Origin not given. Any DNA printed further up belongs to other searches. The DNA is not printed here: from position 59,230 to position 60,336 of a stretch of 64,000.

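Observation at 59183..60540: Lower-GC cassette next to tRNA-Glu, bounded by 39-bp direct repeats and carrying a RelE/ParE toxin with an unusually large upstream partner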

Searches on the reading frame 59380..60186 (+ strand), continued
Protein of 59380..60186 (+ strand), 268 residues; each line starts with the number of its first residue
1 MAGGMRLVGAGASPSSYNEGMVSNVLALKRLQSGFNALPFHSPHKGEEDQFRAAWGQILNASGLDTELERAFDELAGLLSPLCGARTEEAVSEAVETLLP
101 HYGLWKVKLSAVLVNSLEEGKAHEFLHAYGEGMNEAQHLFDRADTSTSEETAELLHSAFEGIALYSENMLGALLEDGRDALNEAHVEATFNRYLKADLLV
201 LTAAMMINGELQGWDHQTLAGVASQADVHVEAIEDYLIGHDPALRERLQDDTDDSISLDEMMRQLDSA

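Call 37: find_encoding_contigs(protein=P0005, flank=3000, max_places=2)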
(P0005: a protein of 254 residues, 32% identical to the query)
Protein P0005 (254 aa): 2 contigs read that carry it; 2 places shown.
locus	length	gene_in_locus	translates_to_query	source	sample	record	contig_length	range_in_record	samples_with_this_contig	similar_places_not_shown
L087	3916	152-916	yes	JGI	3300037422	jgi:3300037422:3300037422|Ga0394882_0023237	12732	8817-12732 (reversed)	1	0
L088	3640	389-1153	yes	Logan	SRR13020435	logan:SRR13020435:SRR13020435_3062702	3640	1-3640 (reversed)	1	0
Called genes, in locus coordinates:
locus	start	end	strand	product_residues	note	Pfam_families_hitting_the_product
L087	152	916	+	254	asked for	-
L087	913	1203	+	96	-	PF05016:ParE_toxin (weak)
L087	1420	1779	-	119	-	-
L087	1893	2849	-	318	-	PF04389:Peptidase_M28 (faint), PF05343:Peptidase_M42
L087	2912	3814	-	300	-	PF02423:OCD_Mu_crystall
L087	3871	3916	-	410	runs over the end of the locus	PF02417:Chromate_transp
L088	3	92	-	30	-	?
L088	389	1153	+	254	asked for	-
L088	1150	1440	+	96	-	PF05016:ParE_toxin (weak)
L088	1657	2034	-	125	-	-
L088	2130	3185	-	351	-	PF05343:Peptidase_M42, PF04389:Peptidase_M28 (faint), PF01546:Peptidase_M20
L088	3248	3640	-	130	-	?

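Call 38: find_encoding_contigs(protein=P0006, flank=3000, max_places=2)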
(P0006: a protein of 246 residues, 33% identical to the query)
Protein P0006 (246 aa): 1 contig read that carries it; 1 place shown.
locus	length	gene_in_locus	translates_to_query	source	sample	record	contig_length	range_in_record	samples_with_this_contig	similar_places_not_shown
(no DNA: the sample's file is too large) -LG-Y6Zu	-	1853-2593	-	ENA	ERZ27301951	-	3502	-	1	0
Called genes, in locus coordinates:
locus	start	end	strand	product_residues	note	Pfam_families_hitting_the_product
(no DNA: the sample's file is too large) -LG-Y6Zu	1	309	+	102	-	?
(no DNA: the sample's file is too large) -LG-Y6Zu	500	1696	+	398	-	PF00155:Aminotran_1_2, PF01041:DegT_DnrJ_EryC1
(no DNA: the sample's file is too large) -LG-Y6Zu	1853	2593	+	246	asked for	-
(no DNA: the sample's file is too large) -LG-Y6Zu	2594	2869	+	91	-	PF05016:ParE_toxin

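Call 39: find_encoding_contigs(protein=P0008, flank=3000, max_places=2)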
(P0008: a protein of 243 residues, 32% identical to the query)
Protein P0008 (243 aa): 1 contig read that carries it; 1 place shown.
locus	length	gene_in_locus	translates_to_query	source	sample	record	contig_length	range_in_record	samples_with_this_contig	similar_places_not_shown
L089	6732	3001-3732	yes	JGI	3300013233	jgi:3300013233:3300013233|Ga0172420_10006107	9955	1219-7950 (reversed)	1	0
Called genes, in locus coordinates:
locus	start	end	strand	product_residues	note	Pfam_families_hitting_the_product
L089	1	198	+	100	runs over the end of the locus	PF01381:HTH_3 (weak), PF13560:HTH_31 (faint)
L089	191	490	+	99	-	-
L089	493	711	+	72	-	-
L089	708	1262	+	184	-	PF00156:Pribosyltran (faint)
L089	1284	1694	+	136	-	-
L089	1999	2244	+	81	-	-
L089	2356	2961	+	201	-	PF00239:Resolvase, PF13936:HTH_38 (faint), PF02796:HTH_7 (weak)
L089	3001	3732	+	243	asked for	-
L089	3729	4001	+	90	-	PF05016:ParE_toxin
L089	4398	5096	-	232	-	PF00005:ABC_tran, PF13304:AAA_21 (faint)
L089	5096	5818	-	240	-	PF00005:ABC_tran, PF13304:AAA_21 (weak), PF12399:BCA_ABC_TP_C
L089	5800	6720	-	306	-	PF02653:BPD_transp_2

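Call 40: find_encoding_contigs(protein=P0010, flank=3000, max_places=2)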
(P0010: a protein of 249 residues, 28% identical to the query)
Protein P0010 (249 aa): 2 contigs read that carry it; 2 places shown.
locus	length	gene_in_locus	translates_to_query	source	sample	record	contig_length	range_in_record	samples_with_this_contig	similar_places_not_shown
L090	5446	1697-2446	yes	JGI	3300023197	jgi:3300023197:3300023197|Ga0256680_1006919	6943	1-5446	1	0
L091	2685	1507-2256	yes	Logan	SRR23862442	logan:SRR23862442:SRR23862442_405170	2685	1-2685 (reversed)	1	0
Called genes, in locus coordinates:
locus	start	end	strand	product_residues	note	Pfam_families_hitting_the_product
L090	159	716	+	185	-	-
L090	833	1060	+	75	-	PF04255:DUF433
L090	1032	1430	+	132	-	PF18478:PIN_10 (weak), PF18480:DUF5615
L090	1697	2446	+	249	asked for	-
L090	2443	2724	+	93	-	PF05016:ParE_toxin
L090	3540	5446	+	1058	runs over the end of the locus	-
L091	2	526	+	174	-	?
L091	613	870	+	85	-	PF04255:DUF433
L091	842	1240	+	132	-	PF18478:PIN_10 (weak), PF18480:DUF5615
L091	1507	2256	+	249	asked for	-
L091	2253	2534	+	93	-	PF05016:ParE_toxin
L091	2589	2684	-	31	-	?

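Call 42: search_protein_families(library=padloc, proteins=[window:59440-60183:+, P0004, P0014], max_evalue=1)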
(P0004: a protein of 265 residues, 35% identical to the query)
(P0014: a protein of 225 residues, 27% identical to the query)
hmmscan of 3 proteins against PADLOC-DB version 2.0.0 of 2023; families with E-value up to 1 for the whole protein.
window:59440-60183:+ (248 aa): 0 families

P0004 (265 aa): 0 families

P0014 (225 aa): 0 families

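Call 43: search_protein_families(library=phrogs, proteins=[window:59440-60183:+, P0004, P0014], max_evalue=1)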
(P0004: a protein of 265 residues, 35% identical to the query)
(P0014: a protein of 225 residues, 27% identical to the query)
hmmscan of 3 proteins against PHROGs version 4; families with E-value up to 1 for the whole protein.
window:59440-60183:+ (248 aa): 3 families
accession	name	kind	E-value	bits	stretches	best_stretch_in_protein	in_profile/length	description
phrog_4085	-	unknown function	0.17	13.2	1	209-246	37-72/77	-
phrog_8452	-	unknown function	0.23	12.6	1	73-93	10-30/52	-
phrog_37782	-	unknown function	0.29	12.3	1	88-162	13-87/112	-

P0004 (265 aa): 0 families

P0014 (225 aa): 1 family
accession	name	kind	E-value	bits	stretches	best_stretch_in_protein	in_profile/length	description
phrog_16495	-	lysis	0.29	12.6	1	16-42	36-62/82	Rz-like spanin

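Call 44: find_encoding_contigs(protein=P0012, flank=3000, max_places=2)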
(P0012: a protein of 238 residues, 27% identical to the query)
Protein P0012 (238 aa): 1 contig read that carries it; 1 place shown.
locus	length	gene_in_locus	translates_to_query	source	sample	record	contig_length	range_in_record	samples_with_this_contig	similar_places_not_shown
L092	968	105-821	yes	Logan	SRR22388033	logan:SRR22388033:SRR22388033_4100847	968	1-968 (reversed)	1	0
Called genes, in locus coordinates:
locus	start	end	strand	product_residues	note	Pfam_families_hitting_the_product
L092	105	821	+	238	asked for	-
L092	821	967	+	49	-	?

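Call 45: find_encoding_contigs(protein=P0015, flank=3000, max_places=2)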
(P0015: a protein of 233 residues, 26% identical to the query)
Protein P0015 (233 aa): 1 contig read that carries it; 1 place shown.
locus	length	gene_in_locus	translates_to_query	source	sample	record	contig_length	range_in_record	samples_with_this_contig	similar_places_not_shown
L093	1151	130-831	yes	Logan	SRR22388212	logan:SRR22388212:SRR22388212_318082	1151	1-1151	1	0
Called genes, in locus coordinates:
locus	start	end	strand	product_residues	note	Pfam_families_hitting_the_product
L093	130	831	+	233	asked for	-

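Call 46: find_encoding_contigs(protein=P0016, flank=3000, max_places=2)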
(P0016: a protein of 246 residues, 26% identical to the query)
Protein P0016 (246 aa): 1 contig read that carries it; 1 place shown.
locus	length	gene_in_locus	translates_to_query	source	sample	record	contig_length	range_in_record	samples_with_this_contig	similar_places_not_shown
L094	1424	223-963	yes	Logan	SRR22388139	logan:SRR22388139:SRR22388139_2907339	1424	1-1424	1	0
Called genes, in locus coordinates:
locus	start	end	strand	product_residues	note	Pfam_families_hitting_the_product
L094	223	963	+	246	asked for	-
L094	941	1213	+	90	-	PF05016:ParE_toxin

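Call 52: search_solved_structures(query=A2, max_evalue=10, show_alignments=2)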
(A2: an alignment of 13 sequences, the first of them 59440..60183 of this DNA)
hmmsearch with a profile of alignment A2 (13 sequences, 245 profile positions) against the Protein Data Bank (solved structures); distinct sequences matched with E-value up to 10: 6.
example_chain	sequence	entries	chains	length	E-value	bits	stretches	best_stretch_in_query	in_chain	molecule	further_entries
3e98_A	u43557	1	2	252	0.39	13.5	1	26-77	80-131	GAF Domain of Unknown Function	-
7n61_0K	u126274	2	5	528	0.41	13.4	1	31-99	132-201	FAP239 | Unknown protein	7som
3egq_A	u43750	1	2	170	0.47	13.2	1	76-146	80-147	TetR family Transcriptional regulator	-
3ucx_A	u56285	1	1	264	0.78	12.5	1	117-181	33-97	Short chain dehydrogenase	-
4hxt_A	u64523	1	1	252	2.5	10.8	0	185-211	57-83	De Novo Protein OR329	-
4rv1_A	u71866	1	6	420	7.6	9.2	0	185-211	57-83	Engineered Protein OR497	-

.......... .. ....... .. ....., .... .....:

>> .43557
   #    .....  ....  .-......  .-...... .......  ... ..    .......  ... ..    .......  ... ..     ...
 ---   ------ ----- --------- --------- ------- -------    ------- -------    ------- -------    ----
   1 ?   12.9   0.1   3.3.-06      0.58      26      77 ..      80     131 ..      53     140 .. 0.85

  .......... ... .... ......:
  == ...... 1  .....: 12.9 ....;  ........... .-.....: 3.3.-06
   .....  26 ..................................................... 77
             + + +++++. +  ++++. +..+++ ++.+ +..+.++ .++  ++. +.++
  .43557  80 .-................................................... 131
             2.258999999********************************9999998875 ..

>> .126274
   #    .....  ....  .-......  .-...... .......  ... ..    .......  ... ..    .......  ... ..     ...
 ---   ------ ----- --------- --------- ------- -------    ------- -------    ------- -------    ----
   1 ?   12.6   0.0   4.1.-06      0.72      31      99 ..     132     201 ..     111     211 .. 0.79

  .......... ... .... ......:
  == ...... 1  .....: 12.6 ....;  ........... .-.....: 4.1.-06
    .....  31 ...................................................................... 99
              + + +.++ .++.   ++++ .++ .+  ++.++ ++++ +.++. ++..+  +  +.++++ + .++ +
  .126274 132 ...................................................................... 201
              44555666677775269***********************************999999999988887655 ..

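Call 60: predict_structure(alignment_id=A5)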
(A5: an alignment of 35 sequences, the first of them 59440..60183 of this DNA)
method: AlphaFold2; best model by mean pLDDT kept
length: 248 residues; sequences in the alignment: 35
mean_pLDDT: 78.5   pTM: 0.74
mean pLDDT of the five models: 78.5, 77.8, 77.2, 77.1, 76.3
residues with pLDDT >= 90: 92; 70-90: 89; 50-70: 40; < 50: 27
segments of 3 or more residues with pLDDT < 50: 1-23
pLDDT, mean of each block of 10 residues (from residue 1): 29 44 56 57 72 90 95 97 87 74 84 85 76 94 91 83 87 96 92 93 97 92 63 59 66
secondary structure, 60 per line:
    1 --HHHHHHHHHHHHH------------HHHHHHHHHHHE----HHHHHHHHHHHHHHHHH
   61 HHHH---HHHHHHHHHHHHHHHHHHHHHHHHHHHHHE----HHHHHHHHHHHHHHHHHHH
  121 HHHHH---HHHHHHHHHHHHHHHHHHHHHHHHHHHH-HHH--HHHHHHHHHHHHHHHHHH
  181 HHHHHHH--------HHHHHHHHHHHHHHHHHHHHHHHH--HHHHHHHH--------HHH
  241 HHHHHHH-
elements in order: H3-15 H28-38 H44-64 H68-96 H102-125 H129-156 H163-187 H196-219 H222-229 H238-247

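Call 76: fold_search(model_id=the predicted structure, library=pdb)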
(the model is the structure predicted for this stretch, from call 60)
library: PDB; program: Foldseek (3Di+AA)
matches with E <= 10: 109; with E <= 0.001: 0
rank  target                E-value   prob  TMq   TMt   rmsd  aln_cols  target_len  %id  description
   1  1qoy                  7.2e-01  0.09  0.16  0.14  24.1       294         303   11  E.coli Hemolysin E (HlyE, ClyA, SheA) (released 2000-01-23)
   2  4phq_D                8.2e-01  0.07  0.14  0.12  23.9       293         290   12  ClyA CC6/264 ox (6-303) (released 2014-09-24)
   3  8gl3                  8.9e-01  0.10  0.14  0.18  18.0       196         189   19  De novo design of monomeric helical bundles for pH-controlled membrane lysis (released 2023-09-06)
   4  4phq_C                8.9e-01  0.10  0.18  0.16  24.0       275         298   10  ClyA CC6/264 ox (6-303) (released 2014-09-24)
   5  4pho_A                8.9e-01  0.06  0.14  0.12  24.1       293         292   13  ClyA CC6/264 ox (2-303) (released 2014-09-24)
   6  4phq_A                1.1e+00  0.06  0.14  0.12  24.0       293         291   12  ClyA CC6/264 ox (6-303) (released 2014-09-24)
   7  4pho_C                1.2e+00  0.06  0.14  0.12  24.1       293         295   12  ClyA CC6/264 ox (2-303) (released 2014-09-24)
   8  8f6i_A                1.3e+00  0.13  0.20  0.18  15.7       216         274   13  Cryo-EM structure of a Zinc-loaded symmetrical D70A mutant of the YiiP-Fab complex (released 2023-02-08)
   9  4phq_B                1.3e+00  0.06  0.14  0.13  21.7       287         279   12  ClyA CC6/264 ox (6-303) (released 2014-09-24)
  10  2wb7_A                1.4e+00  0.28  0.25  0.14  13.0       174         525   13  pT26-6p (released 2009-03-03)
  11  6gy7_C                1.5e+00  0.10  0.20  0.16  36.5       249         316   11  Crystal structure of XaxB from Xenorhabdus nematophil (released 2018-07-25)
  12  9ijm_F                1.5e+00  0.11  0.20  0.23  25.7       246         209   11  Bacterial flagellar sodium-driven stator PomA5PomB2 with 100 mM NaCl and 0.1 mM phenamil (released 2025-01-01)
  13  7x8u                  1.9e+00  0.13  0.25  0.26  16.8       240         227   10  Crystal structure of the N-terminal Solanaceae domain of the Sw-5b NLR immune receptor (released 2023-03-22)
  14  3ljb_A                2.0e+00  0.04  0.14  0.16  21.9       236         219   13  Structural basis of oligomerisation in the MxA stalk (released 2010-05-05)
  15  8pwv_E                2.1e+00  0.09  0.22  0.20  16.7       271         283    8  PfRH5 bound to monoclonal antibody MAD8-502 (released 2024-06-05)
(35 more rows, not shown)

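Call 82: search_dna_similar(query=window:59440-60183:+, collection=plasmids, mode=protein, max_evalue=0.001)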
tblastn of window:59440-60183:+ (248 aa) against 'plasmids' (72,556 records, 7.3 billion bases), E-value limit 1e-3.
No match.

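Call 83: search_dna_similar(query=window:59440-60183:+, collection=phages, mode=protein, max_evalue=0.001)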
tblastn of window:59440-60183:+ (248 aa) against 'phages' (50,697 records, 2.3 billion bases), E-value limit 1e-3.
No match.

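Call 89: fold_search(model_id=the predicted structure, library=viral)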
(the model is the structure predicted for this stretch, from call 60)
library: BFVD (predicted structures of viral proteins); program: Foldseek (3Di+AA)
matches with E <= 10: 107; with E <= 0.001: 0
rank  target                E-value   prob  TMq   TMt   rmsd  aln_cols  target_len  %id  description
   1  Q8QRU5                7.8e-01  0.10  0.18  0.16  17.2       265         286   15  Membrane protein US14 [Panine betaherpesvirus 2]
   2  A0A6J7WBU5            9.4e-01  0.09  0.17  0.09  22.1       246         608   14  Uncharacterized protein [uncultured Caudovirales phage]
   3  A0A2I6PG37            1.2e+00  0.12  0.19  0.10  21.4       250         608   16  (no name in the UniProt tables at hand)
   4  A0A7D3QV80            1.3e+00  0.11  0.20  0.20  16.2       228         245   14  Bax inhibitor 1-related protein [Fadolivirus FV1/VV64]
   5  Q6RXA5                1.5e+00  0.14  0.25  0.19  20.8       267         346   13  US20 [Human cytomegalovirus]
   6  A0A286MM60            1.5e+00  0.06  0.14  0.09  17.3       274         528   14  Tegument protein UL21 [Beluga whale alphaherpesvirus 1]
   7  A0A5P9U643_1          2.0e+00  0.06  0.18  0.06  19.9       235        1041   10  (no name in the UniProt tables at hand)
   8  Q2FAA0                2.1e+00  0.07  0.19  0.19  17.8       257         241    9  Rh197 [Rhesus cytomegalovirus (strain 68-1)]
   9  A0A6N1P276            2.3e+00  0.08  0.19  0.22  16.5       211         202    8  BAx inhibitor (BI)-1/yccA-like protein family [Tupanvirus soda lake]
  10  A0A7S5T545            2.3e+00  0.08  0.21  0.21  21.8       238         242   14  (no name in the UniProt tables at hand)
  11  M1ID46                2.5e+00  0.06  0.15  0.14  25.1       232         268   14  (no name in the UniProt tables at hand)
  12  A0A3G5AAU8            2.5e+00  0.05  0.12  0.13  24.6       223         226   12  Uncharacterized protein [Hyperionvirus sp.]
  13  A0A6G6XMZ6            2.7e+00  0.06  0.16  0.20  16.8       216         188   11  (no name in the UniProt tables at hand)
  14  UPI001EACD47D         2.7e+00  0.06  0.18  0.18  17.7       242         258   12  (no name look-up for this kind of identifier)
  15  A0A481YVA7            2.7e+00  0.05  0.12  0.17  18.4       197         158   14  Uncharacterized protein [Marseillevirus LCMAC103]
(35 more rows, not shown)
